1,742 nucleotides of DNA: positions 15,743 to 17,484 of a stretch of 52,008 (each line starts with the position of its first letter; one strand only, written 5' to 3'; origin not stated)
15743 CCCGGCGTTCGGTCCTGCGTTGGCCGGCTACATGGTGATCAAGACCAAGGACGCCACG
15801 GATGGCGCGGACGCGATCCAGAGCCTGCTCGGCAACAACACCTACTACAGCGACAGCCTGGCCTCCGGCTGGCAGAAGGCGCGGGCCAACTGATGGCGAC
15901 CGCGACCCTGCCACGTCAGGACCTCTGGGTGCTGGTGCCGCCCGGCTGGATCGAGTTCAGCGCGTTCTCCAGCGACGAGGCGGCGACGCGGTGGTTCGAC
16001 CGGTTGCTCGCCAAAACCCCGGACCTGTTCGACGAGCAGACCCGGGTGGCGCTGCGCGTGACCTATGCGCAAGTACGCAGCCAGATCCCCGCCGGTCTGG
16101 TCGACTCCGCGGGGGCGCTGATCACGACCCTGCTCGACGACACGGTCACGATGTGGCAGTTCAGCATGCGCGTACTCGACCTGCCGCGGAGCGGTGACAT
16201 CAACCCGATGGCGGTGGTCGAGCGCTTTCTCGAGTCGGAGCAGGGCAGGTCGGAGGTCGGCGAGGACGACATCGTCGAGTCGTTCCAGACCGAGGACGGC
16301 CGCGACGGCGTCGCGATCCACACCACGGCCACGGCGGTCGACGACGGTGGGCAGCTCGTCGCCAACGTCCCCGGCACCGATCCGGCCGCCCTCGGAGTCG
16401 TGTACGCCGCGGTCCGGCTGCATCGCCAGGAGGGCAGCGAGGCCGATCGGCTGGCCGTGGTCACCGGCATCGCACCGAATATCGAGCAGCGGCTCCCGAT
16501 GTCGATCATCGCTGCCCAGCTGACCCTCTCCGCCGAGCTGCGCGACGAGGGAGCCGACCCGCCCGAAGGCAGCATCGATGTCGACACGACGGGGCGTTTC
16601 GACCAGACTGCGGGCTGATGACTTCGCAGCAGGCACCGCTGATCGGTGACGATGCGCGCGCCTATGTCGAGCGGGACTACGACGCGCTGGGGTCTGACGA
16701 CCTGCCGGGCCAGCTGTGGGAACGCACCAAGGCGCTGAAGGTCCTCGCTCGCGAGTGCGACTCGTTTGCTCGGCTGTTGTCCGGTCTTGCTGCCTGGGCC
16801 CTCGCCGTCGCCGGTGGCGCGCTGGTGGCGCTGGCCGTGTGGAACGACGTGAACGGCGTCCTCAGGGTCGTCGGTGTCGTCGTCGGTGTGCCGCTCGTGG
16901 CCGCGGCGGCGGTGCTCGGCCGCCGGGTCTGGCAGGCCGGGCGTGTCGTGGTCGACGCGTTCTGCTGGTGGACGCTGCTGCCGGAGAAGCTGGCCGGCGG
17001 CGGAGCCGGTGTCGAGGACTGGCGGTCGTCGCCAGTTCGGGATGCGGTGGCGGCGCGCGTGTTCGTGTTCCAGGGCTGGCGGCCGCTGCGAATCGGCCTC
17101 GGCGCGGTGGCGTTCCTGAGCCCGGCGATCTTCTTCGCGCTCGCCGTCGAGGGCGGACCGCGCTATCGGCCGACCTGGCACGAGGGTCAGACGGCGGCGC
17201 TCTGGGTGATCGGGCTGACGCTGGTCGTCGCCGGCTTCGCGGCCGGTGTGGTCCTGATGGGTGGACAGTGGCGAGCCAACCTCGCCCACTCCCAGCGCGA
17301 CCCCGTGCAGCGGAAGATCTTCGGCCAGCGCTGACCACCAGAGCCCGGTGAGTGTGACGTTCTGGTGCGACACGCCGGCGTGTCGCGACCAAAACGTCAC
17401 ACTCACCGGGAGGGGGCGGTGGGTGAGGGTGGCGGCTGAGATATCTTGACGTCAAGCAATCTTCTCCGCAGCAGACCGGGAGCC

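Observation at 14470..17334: Orphan four-gene cassette resembling a type VII-secreted membrane toxin with helper, chaperone and immunity genes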

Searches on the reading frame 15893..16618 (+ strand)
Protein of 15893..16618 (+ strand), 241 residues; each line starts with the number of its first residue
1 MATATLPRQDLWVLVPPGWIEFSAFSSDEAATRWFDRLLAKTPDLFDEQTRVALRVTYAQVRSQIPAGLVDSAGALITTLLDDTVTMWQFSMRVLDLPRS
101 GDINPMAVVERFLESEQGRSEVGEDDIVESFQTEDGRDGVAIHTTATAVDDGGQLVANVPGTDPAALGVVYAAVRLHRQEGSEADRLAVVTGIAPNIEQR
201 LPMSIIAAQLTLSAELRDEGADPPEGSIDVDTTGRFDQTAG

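Call 7: search_protein_families(library=pfam, proteins=[window:15893-16618:+], max_evalue=1)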
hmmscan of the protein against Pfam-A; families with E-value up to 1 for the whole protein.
window:15893-16618:+ (241 aa): 0 families

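Call 8: search_protein_families(library=ncbifam, proteins=[window:15893-16618:+], max_evalue=1)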
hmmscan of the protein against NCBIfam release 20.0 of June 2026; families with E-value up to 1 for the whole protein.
window:15893-16618:+ (241 aa): 1 family
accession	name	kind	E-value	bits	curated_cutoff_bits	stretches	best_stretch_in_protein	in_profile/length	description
NF002632.0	PRK02304.1-1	equivalog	0.08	12.7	243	1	125-191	94-156/183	adenine phosphoribosyltransferase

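Call 24: find_homologous_proteins(query=window:15893-16618:+)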
Query window:15893-16618:+ (241 aa): 33 proteins with E <= 0.001 among 2754 candidates.
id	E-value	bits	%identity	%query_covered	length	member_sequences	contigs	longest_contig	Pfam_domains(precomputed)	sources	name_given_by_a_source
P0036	4.0e-151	519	100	100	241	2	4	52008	-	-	-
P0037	5.1e-90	319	64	94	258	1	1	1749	-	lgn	-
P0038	1.8e-86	308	62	96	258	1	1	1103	-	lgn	-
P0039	2.3e-86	307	64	93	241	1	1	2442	-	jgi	jgi:hypothetical protein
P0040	2.8e-85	304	65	94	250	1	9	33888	-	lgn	-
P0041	3.1e-85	304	62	94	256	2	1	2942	-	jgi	-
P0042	6.5e-85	302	62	94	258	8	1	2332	-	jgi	jgi:hypothetical protein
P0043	1.5e-84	301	61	94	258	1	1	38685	-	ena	-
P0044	2.5e-84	301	64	93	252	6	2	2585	-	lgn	-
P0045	2.6e-84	301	64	94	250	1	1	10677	-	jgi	jgi:hypothetical protein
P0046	7.3e-83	296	61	95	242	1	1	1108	-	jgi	jgi:hypothetical protein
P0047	1.3e-82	295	61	94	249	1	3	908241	-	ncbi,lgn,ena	-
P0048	1.9e-82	294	59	98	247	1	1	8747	-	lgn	-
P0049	3.6e-82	293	61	96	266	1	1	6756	-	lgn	-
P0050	4.5e-82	293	62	94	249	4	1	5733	-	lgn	-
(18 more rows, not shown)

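Call 50: predict_structure(alignment_id=A5)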
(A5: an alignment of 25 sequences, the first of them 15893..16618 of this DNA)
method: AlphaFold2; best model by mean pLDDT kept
length: 241 residues; sequences in the alignment: 25
mean_pLDDT: 86.0   pTM: 0.82
mean pLDDT of the five models: 86.0, 85.4, 84.1, 83.9, 81.1
residues with pLDDT >= 90: 136; 70-90: 76; 50-70: 21; < 50: 8
segments of 3 or more residues with pLDDT < 50: 1-3, 239-241
pLDDT, mean of each block of 10 residues (from residue 1): 65 90 90 92 89 95 85 92 92 91 90 90 89 95 86 73 91 92 90 95 95 89 63 50 34
secondary structure, 60 per line:
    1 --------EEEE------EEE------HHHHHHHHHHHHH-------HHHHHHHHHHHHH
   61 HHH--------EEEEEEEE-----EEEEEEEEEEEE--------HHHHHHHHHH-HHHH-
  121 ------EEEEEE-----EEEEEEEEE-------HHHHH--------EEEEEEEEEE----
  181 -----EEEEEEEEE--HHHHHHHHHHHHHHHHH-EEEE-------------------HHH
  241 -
elements in order: E9-12 E19-21 H28-40 H48-63 E72-79 E85-96 H105-114 H116-119 E127-132 E138-146 H154-158 E167-176 E186-194 H197-213 E215-218
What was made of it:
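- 15893..16618 (+): ORF3: a 241-aa acidic soluble α/β protein, predicted to be a cytoplasmic chaperone or neutraliser of ORF2's hydrophobic segments. The AF2 model has pLDDT 86 and pTM 0.82 (call 50).
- The model is confident (call 50).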

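Call 53: fold_search(model_id=the predicted structure, library=pdb)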
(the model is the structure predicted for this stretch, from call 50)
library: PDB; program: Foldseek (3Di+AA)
matches with E <= 10: 1132; with E <= 0.001: 2
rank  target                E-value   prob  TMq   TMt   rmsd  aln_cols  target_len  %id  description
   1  3lyd_A                1.4e-04  1.00  0.41  0.59   5.7       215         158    9  Crystal structure of Putative uncharacterized protein from Jonesia denitrificans (released 2010-03-09)
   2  3lyd_B                4.9e-04  1.00  0.42  0.59   5.3       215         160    9  Crystal structure of Putative uncharacterized protein from Jonesia denitrificans (released 2010-03-09)
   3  4ol4                  2.2e-03  1.00  0.40  0.51   7.8       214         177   12  Crystal structure of secreted proline rich antigen MTC28 (Rv0040c) from Mycobacterium tuberculosis (released 2015-01-28)
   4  5zyj                  2.4e-03  0.97  0.28  0.29  10.5       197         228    8  Crystal structure of CERT START domain in complex with compound E16A (released 2019-02-27)
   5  6e5d                  2.9e-03  1.00  0.41  0.54   6.2       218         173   11  Crystal structure of LpqN involved in cell envelope biogenesis of Mycobacterium tuberculosis (released 2019-07-24)
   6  8aaq                  6.4e-03  0.57  0.21  0.22  17.4       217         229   10  Crystal structure of the carotenoid-binding protein domain from silkworm Bombyx mori (BmCBP), CRT-416 form (released 2023-02-01)
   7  3put_A                8.1e-03  0.57  0.20  0.28  15.9       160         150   13  Crystal Structure of the CERT START domain (mutant V151E) from Rhizobium etli at the resolution 1.8A, Northeast Struct (released 2010-12-22)
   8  9gnw_P                9.6e-03  0.82  0.26  0.31  11.4       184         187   10  Universal PSII assembly intermediate (released 2025-09-17)
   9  6xrr_I                1.4e-02  0.89  0.28  0.41   8.0       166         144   14  Structure of SciW bound to the Rhs1 Transmembrane Domain from Salmonella typhimurium (released 2020-12-30)
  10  6xrr_B                1.9e-02  0.90  0.28  0.39   7.7       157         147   15  Structure of SciW bound to the Rhs1 Transmembrane Domain from Salmonella typhimurium (released 2020-12-30)
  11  3jcu_P                2.1e-02  0.84  0.26  0.33   7.1       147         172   14  Cryo-EM structure of spinach PSII-LHCII supercomplex at 3.2 Angstrom resolution (released 2016-05-25)
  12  6xrb_B                2.3e-02  0.89  0.29  0.42   7.9       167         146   14  Crystal structure of SciW from Salmonella typhimurium (released 2020-12-30)
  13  7ztq                  2.5e-02  0.47  0.23  0.23  16.2       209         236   13  Crystal structure of the carotenoid-binding protein domain from silkworm Bombyx mori (BmCBP) in the apoform (released 2022-10-26)
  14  5jjd_B                2.7e-02  0.82  0.28  0.29  10.2       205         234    7  crystal structure of the ceramide transfer protein PH and START domain complex (released 2017-07-05)
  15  3otl_B                3.4e-02  0.25  0.17  0.23  16.7       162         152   13  Three-dimensional Structure of the putative uncharacterized protein from Rhizobium leguminosarum at the resolution 1.9 (released 2010-09-22)
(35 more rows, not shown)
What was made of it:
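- On Eag / DUF1795 transmembrane-domain chaperones: Better matches are other Mog1/PsbP-like proteins: 3lyd at E 1.4e-4, then MTC28 and LpqN (call 53).
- Closest known: T6SS Eag. Same: Foldseek matches SciW in complex with the Rhs1 transmembrane domain (call 53).
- The fold matches include Eag/SciW bound to a transmembrane domain (call 53).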

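Call 54: search_solved_structures(query=A5, max_evalue=10, show_alignments=1)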
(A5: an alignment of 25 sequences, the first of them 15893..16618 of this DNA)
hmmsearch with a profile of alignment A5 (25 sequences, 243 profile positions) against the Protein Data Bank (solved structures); distinct sequences matched with E-value up to 10: 0.

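Call 62: search_protein_families(library=padloc, proteins=[window:15893-16618:+], max_evalue=0.1)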
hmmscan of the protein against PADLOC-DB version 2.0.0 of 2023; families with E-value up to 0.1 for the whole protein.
window:15893-16618:+ (241 aa): 0 families

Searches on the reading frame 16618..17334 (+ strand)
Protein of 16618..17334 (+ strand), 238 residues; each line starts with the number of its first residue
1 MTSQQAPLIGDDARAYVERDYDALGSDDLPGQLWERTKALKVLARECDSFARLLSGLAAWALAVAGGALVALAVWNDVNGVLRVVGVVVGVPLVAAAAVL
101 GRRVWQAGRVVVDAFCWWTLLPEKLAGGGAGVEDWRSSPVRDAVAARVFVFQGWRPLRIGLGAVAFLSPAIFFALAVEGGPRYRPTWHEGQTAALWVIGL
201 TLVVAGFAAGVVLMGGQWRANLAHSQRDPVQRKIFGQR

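Call 7: search_protein_families(library=pfam, proteins=[window:16618-17334:+], max_evalue=1)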
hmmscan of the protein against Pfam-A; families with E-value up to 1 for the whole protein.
window:16618-17334:+ (238 aa): 2 families
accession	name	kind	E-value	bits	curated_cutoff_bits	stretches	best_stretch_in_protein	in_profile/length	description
PF03918.19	CcmH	-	0.086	12.5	25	1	183-220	88-124/143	Cytochrome C biogenesis protein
PF17247.7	DUF5316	-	0.25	11.6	28.7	1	200-233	15-48/74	Family of unknown function (DUF5316)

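Call 8: search_protein_families(library=ncbifam, proteins=[window:16618-17334:+], max_evalue=1)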
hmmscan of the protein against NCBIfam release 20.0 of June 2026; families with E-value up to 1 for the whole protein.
window:16618-17334:+ (238 aa): 0 families

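Call 62: search_protein_families(library=padloc, proteins=[window:16618-17334:+], max_evalue=0.1)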
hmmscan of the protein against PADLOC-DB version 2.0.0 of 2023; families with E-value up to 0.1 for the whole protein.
window:16618-17334:+ (238 aa): 0 families

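Call 64: find_homologous_proteins(query=window:16618-17334:+)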
Query window:16618-17334:+ (238 aa): 26 proteins with E <= 0.001 among 8000 candidates.
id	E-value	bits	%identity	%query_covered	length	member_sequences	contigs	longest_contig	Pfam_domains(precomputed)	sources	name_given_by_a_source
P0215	2.1e-150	517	100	100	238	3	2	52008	-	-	-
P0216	1.6e-79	285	56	98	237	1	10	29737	-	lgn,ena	-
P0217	6.3e-79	283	62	97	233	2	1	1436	-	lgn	-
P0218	9.9e-79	283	60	98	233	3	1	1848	-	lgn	-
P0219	1.1e-75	273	59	100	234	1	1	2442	-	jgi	jgi:hypothetical protein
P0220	1.0e-72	263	57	99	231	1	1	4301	-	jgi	jgi:hypothetical protein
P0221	3.3e-71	258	58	99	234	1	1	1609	-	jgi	jgi:hypothetical protein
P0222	1.9e-70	255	54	99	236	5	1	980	-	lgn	-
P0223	3.8e-70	254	56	97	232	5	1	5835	-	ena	-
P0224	1.1e-68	250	55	98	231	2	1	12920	-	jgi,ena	-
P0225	4.9e-68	248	55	96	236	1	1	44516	-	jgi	jgi:hypothetical protein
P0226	5.9e-64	234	56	97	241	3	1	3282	-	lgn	-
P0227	6.0e-61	224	55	97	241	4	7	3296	-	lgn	-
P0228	6.6e-61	224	51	95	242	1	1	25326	-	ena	-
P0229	1.2e-60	223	51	96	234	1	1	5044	-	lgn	-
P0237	1.8e-53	200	52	97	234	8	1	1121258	-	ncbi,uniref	ncbi:hypothetical protein ACIPEP_01255 [Curtobacterium sp. NPDC087082]|uniref:hypothetical protein n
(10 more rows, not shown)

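Call 65: find_encoding_contigs(protein=P0237, flank=10000, max_places=3)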
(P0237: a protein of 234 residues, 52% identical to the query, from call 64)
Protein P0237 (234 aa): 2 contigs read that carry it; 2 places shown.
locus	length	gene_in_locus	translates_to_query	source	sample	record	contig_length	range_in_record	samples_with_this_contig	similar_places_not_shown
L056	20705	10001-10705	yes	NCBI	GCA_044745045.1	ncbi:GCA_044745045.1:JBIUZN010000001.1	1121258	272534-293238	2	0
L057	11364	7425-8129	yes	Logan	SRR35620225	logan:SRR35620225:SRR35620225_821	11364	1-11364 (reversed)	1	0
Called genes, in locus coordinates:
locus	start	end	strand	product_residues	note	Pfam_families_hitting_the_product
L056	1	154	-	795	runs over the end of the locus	PF19077:Big_13 (weak)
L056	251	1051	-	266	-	PF01569:PAP2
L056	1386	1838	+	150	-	PF14325:DUF4383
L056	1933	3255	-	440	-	PF05970:PIF1, PF13245:AAA_19, PF13604:AAA_30, PF02689:Herpes_Helicase (faint), PF13401:AAA_22 (faint), PF13479:AAA_24 (weak)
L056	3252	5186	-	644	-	PF05425:CopD, PF09678:Caa3_CtaG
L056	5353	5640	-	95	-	PF00216:Bac_DNA_binding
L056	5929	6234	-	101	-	PF00253:Ribosomal_S14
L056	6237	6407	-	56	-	PF00471:Ribosomal_L33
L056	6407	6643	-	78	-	PF00830:Ribosomal_L28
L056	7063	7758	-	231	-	PF12697:Abhydrolase_6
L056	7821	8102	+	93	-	-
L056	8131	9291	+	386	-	-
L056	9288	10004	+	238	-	-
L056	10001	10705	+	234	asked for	-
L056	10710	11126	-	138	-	PF01475:FUR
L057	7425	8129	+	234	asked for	-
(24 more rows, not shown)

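Call 66: find_encoding_contigs(protein=P0225, flank=10000, max_places=2)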
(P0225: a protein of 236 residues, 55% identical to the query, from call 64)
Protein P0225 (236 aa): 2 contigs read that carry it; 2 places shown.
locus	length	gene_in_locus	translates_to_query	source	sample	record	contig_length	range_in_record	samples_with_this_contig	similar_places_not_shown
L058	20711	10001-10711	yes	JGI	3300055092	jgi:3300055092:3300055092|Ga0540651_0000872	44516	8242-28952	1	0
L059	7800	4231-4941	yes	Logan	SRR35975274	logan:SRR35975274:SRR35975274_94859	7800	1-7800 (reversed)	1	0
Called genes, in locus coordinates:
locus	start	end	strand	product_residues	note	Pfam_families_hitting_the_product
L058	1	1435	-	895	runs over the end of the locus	-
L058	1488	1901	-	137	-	PF13400:Tad (weak)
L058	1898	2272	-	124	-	PF07811:TadE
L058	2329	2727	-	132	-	PF07811:TadE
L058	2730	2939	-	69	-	-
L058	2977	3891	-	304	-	PF00482:T2SSF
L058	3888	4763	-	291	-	PF00482:T2SSF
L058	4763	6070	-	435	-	PF00437:T2SSE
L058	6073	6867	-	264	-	-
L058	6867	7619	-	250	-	-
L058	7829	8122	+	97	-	-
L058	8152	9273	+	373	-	PF21725:T7SS_signal (weak)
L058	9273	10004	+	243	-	-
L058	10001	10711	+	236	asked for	-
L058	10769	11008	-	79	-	-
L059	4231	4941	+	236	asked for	-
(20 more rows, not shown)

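Call 96: find_related_loci(query=A8, collection=metagenome_contigs, flank=5000)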
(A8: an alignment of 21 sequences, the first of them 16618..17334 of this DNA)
Query A8 (238 aa) in metagenome_contigs; peptide patterns used: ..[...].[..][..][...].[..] (x = any residue, [..] = any of these).
78 stretches matched a pattern; 5 encode a relative of the query (tblastn E <= 1e-3); 5 distinct loci.
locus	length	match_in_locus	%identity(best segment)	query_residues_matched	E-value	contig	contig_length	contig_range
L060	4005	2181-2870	55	1-235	1e-72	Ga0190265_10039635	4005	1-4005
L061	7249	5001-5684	55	3-235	7e-72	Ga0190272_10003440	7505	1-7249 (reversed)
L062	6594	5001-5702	55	1-237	2e-67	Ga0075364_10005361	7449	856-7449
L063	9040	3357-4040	51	8-237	5e-53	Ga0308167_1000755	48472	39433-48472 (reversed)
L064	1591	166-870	47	5-235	3e-37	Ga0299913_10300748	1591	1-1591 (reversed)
